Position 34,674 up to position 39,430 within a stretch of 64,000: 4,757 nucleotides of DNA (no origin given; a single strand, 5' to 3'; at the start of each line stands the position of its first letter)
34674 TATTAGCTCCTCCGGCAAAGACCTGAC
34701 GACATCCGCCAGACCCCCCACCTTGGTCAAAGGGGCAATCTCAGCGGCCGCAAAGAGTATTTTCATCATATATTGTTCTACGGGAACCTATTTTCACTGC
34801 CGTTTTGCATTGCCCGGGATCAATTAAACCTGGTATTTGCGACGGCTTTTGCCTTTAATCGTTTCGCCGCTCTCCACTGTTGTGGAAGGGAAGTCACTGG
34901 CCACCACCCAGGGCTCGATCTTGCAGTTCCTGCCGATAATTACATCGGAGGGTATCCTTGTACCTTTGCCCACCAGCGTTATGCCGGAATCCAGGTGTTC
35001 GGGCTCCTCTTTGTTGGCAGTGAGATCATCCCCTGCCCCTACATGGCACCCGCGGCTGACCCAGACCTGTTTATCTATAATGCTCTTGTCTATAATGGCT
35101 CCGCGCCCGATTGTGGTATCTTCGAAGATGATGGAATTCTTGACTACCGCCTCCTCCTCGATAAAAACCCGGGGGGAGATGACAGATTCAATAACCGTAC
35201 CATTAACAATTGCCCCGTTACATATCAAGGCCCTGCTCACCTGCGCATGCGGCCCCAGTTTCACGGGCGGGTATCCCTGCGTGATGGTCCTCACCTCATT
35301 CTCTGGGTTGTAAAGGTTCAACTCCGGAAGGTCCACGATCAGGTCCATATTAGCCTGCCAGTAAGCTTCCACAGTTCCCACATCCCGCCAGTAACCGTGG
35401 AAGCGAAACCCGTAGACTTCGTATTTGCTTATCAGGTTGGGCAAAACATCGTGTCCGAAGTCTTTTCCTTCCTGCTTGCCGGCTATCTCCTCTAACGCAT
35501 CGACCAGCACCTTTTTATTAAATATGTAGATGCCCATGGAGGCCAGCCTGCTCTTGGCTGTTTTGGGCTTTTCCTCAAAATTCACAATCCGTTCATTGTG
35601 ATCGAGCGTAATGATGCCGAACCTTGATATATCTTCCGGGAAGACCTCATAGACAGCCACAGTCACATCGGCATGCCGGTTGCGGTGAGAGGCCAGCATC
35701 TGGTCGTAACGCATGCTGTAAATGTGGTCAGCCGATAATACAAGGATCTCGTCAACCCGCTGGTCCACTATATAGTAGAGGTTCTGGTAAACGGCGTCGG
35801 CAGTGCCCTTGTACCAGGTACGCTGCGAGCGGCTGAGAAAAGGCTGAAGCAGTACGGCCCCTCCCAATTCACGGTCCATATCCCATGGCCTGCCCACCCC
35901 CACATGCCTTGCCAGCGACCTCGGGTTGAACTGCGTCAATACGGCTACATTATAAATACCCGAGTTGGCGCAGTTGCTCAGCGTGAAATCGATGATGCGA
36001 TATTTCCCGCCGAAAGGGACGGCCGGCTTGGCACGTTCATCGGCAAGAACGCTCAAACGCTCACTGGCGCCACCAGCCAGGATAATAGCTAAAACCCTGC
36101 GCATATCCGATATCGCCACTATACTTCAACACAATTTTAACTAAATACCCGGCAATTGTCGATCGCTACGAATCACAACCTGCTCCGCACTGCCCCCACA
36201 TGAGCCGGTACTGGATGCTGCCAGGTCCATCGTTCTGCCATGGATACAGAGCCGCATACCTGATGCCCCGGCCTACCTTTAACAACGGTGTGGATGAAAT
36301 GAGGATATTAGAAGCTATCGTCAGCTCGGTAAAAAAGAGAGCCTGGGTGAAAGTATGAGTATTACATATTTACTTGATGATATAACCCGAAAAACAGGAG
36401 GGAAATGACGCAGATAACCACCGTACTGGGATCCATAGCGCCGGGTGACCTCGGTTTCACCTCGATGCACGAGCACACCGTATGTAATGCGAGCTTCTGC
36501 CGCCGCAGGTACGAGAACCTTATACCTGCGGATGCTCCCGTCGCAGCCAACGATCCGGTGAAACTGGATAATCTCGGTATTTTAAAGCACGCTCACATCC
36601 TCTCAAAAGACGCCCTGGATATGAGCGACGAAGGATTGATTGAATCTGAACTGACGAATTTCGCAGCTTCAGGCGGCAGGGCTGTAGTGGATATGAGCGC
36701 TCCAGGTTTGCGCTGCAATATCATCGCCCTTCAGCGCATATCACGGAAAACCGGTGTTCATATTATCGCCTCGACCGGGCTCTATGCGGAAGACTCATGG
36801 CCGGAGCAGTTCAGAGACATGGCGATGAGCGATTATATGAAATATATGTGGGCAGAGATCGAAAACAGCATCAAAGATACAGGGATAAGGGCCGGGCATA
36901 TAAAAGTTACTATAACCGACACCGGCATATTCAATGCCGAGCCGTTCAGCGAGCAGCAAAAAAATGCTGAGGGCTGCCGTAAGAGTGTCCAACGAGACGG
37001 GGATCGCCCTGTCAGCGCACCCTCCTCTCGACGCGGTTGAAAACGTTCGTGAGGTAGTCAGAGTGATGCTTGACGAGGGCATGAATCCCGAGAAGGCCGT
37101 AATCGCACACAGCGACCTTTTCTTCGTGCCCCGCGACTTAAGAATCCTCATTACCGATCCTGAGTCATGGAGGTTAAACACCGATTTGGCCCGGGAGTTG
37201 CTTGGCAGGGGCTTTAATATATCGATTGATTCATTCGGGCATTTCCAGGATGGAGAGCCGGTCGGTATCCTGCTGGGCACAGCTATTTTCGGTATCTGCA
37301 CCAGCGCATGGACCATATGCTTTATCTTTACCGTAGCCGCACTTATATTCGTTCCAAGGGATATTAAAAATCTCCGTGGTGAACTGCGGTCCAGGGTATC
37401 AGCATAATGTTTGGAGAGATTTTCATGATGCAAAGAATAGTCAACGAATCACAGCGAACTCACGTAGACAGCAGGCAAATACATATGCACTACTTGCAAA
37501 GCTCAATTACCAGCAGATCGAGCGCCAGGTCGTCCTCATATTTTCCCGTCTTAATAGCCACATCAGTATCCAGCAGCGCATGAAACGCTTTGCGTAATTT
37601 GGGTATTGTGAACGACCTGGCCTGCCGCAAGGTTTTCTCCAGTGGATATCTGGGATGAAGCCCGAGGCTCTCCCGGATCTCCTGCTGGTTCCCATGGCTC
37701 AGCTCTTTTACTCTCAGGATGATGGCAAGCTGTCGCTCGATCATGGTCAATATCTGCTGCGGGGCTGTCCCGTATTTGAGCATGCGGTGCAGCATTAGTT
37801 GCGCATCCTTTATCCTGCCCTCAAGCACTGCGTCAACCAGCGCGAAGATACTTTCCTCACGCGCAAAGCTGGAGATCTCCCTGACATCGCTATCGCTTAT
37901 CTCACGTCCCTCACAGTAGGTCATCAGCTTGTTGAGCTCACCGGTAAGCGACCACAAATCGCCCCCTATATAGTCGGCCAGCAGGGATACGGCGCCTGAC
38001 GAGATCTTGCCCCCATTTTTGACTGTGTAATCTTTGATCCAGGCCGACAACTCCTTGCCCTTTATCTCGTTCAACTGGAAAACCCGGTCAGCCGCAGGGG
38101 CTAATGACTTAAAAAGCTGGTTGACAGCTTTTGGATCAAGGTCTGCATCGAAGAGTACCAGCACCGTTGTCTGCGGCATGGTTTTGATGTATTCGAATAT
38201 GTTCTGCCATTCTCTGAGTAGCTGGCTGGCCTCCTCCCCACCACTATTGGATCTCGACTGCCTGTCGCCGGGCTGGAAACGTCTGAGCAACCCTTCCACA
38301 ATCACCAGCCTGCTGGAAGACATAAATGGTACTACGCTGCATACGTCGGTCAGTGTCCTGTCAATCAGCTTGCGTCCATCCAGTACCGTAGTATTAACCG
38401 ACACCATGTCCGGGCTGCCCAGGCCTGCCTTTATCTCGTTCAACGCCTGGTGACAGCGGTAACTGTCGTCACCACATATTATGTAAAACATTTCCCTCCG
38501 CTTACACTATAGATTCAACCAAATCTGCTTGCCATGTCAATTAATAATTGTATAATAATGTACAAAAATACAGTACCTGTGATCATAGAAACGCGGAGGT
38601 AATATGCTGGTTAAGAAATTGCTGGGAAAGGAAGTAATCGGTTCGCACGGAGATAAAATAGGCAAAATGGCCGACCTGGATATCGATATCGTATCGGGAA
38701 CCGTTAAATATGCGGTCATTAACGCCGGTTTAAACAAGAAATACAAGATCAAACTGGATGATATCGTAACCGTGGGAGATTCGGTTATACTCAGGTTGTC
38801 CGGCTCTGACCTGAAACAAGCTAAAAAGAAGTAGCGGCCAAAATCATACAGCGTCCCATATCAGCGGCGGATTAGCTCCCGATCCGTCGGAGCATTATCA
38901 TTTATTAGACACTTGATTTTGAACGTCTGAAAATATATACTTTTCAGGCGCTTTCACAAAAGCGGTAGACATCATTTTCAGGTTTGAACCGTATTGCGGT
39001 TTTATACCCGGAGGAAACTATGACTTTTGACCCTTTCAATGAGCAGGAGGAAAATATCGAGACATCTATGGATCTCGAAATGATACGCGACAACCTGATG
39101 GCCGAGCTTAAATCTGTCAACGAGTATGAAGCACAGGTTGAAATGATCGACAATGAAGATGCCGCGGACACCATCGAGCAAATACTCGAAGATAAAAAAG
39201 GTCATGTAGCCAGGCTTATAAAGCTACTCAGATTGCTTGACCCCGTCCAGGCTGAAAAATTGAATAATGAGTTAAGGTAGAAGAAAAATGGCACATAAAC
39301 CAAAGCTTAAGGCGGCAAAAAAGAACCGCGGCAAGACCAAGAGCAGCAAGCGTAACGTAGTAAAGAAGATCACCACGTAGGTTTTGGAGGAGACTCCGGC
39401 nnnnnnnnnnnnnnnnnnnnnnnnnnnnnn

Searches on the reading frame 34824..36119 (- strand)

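Call 84: search_protein_families(library=pfam, proteins=[window:34824-36119:-], max_evalue=0.001)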
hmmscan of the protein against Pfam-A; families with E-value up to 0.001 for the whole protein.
window:34824-36119:- (431 aa): 6 families
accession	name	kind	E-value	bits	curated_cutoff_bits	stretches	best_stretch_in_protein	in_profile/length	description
PF00483.29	NTP_transferase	-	2.7e-63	214.2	21.2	1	11-260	2-242/245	Nucleotidyl transferase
PF24894.1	Hexapep_GlmU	-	2.3e-17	63.4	23.3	1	291-383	13-104/104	GlmU-like, C-terminal hexapeptide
PF25084.1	LbH_EIF2B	-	2.8e-11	43.8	54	1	305-363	31-90/105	EIF2B subunit epsilon LbH domain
PF25247.1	LbH_GLGC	-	5e-10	39.9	27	1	335-394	74-135/135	GLGC left-handed parallel beta-helix domain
PF12804.13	NTP_transf_3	-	2e-07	31.8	27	1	11-195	1-128/160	MobA-like NTP transferase domain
PF00132.30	Hexapep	-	2.9e-06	27.1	27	1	381-406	8-33/36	Bacterial transferase hexapeptide (six repeats)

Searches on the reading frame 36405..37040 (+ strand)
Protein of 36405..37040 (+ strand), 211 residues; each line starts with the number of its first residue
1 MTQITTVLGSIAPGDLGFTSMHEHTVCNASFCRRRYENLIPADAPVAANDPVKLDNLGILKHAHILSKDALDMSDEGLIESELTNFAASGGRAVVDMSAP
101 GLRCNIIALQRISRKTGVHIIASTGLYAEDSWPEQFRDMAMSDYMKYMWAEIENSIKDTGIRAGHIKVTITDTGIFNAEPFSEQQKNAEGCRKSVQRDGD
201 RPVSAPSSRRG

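Call 84: search_protein_families(library=pfam, proteins=[window:36405-37040:+], max_evalue=0.001)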
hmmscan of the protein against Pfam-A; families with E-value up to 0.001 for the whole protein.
window:36405-37040:+ (211 aa): 1 family
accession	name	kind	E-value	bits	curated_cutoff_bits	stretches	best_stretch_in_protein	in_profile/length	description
PF02126.24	PTE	-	1.1e-20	74.7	22.4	1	12-175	2-136/298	Phosphotriesterase family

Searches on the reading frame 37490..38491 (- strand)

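Call 84: search_protein_families(library=pfam, proteins=[window:37490-38491:-], max_evalue=0.001)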
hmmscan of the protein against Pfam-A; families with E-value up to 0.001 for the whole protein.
window:37490-38491:- (333 aa): 2 families
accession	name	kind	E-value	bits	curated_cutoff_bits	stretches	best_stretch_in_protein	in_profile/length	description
PF21694.2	DNA_pol3_delta_C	-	2.2e-28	99.1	27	1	212-330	1-120/121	DNA polymerase III delta subunit, C-terminal domain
PF06144.19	DNA_pol3_delta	-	1.4e-07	32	21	1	3-131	1-115/124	DNA polymerase III, delta subunit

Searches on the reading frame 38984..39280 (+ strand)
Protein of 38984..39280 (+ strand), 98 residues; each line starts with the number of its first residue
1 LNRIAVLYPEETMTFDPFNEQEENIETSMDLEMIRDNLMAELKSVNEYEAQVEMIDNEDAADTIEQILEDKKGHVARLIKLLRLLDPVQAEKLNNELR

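Call 84: search_protein_families(library=pfam, proteins=[window:38984-39280:+], max_evalue=0.001)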
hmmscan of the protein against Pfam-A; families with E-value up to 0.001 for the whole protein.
window:38984-39280:+ (98 aa): 1 family
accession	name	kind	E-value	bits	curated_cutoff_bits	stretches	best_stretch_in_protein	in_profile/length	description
PF22277.2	EncFtn-like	-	0.00096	19.3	27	0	21-97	5-82/85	EncFtn-like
